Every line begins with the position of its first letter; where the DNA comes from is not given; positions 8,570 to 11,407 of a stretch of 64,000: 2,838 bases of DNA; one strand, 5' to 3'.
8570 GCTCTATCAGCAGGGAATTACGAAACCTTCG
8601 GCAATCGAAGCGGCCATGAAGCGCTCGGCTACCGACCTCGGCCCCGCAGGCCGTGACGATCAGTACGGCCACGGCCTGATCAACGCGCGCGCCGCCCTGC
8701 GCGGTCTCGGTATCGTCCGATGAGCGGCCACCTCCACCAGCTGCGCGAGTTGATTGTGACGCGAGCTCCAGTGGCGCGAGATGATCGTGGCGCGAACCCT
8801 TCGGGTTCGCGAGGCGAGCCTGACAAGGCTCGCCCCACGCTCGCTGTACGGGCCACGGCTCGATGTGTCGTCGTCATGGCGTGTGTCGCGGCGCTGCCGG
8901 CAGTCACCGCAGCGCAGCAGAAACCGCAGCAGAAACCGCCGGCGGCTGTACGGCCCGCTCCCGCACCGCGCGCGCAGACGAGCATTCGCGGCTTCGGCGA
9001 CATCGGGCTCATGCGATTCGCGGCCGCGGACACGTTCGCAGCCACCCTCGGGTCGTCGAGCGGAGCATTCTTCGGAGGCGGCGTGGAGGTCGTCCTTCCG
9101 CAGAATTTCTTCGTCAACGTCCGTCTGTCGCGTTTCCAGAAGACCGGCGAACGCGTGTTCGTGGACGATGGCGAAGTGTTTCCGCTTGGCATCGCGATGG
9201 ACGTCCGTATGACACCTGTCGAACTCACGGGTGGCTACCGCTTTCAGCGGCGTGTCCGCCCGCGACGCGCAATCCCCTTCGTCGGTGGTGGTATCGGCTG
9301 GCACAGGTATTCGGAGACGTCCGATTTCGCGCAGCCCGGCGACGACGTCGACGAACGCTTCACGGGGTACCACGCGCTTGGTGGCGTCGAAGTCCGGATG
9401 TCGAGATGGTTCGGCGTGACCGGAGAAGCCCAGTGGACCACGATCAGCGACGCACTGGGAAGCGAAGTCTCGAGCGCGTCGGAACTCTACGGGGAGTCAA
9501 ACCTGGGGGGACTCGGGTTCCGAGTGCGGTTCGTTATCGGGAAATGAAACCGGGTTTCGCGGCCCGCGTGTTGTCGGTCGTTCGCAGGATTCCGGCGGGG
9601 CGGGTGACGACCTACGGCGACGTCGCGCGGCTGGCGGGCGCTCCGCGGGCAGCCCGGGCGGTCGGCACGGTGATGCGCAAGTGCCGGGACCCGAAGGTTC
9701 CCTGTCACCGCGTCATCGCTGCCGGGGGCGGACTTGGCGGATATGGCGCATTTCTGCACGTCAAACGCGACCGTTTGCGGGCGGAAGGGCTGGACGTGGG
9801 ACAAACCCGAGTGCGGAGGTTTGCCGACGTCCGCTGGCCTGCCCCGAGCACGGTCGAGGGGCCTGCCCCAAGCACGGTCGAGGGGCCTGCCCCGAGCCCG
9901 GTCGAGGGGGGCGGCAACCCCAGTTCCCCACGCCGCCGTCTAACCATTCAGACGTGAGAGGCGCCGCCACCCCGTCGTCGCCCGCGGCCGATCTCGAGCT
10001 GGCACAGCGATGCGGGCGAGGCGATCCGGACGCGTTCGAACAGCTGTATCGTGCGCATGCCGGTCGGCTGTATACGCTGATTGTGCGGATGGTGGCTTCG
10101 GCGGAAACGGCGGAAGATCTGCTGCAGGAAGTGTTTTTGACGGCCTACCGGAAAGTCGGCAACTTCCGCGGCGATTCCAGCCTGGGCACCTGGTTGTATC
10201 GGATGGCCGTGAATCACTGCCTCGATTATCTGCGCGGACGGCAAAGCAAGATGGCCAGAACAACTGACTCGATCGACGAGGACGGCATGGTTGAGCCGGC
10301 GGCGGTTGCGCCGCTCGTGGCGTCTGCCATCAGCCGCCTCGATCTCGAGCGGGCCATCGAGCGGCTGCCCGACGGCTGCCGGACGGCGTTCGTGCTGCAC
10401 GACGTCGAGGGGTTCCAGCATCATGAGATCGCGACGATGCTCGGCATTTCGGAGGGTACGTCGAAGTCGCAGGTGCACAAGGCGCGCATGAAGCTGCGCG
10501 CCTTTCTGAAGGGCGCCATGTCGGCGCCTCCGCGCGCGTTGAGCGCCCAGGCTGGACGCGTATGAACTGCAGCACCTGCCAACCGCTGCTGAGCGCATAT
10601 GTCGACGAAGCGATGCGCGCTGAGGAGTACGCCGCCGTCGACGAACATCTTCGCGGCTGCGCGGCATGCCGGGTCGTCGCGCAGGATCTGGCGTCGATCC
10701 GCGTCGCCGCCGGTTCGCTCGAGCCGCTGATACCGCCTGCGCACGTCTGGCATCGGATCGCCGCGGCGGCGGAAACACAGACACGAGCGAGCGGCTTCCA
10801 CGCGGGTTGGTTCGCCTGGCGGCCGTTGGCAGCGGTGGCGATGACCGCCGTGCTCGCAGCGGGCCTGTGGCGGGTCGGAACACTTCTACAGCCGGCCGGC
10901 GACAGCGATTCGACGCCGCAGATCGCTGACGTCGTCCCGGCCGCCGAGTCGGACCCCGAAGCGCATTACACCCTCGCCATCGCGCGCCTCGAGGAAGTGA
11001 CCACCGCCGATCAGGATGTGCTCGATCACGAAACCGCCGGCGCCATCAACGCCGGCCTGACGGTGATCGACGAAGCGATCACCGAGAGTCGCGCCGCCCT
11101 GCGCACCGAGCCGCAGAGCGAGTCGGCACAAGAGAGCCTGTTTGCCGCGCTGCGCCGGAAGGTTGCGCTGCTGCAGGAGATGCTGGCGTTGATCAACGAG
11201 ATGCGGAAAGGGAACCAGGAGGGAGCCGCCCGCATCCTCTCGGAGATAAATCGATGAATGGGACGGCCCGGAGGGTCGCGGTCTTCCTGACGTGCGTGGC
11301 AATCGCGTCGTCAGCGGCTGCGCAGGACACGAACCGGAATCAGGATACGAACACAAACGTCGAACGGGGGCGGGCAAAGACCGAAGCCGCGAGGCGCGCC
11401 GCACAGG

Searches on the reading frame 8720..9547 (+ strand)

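Call 66: search_protein_families(library=pfam, proteins=[window:8720-9547:+])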
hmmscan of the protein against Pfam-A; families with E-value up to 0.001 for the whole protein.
window:8720-9547:+ (275 aa): 1 family
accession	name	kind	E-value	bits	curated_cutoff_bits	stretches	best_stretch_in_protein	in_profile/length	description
PF13505.12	OMP_b-brl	-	2.6e-05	24.9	28.7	0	104-141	117-155/175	Outer membrane protein beta-barrel domain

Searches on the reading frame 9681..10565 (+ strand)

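Call 66: search_protein_families(library=pfam, proteins=[window:9681-10565:+])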
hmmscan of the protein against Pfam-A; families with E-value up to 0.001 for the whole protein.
window:9681-10565:+ (294 aa): 5 families
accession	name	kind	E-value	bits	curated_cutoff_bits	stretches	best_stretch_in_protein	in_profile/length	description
PF04542.20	Sigma70_r2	-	6.7e-19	67.9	24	1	122-188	1-69/71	Sigma-70 region 2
PF08281.18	Sigma70_r4_2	-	1.4e-16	60.3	25.7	1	220-272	2-54/54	Sigma-70, region 4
PF04545.22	Sigma70_r4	-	2.3e-08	33.9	24.1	1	225-274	1-50/50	Sigma-70, region 4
PF22233.2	PhyR_sigma-like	-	1.1e-05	25.5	27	1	232-268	7-43/50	Response regulator PhyR, sigma-like domain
PF07638.17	Sigma70_ECF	-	5.7e-05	23.5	21.1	1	112-274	12-181/185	ECF sigma factor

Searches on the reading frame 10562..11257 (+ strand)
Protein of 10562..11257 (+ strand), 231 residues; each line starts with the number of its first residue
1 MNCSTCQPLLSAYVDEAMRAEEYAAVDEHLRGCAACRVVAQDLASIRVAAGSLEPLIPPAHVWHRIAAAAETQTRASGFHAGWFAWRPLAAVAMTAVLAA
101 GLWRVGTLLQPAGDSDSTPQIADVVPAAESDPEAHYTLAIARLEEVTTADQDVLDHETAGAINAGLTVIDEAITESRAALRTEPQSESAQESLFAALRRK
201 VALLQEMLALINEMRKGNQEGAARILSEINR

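Call 66: search_protein_families(library=pfam, proteins=[window:10562-11257:+])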
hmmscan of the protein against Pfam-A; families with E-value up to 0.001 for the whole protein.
window:10562-11257:+ (231 aa): 1 family
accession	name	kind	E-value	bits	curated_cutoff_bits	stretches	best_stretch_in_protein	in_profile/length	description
PF13490.11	zf-HC2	-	1.1e-09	38.6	22.2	1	3-37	1-35/35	Putative zinc-finger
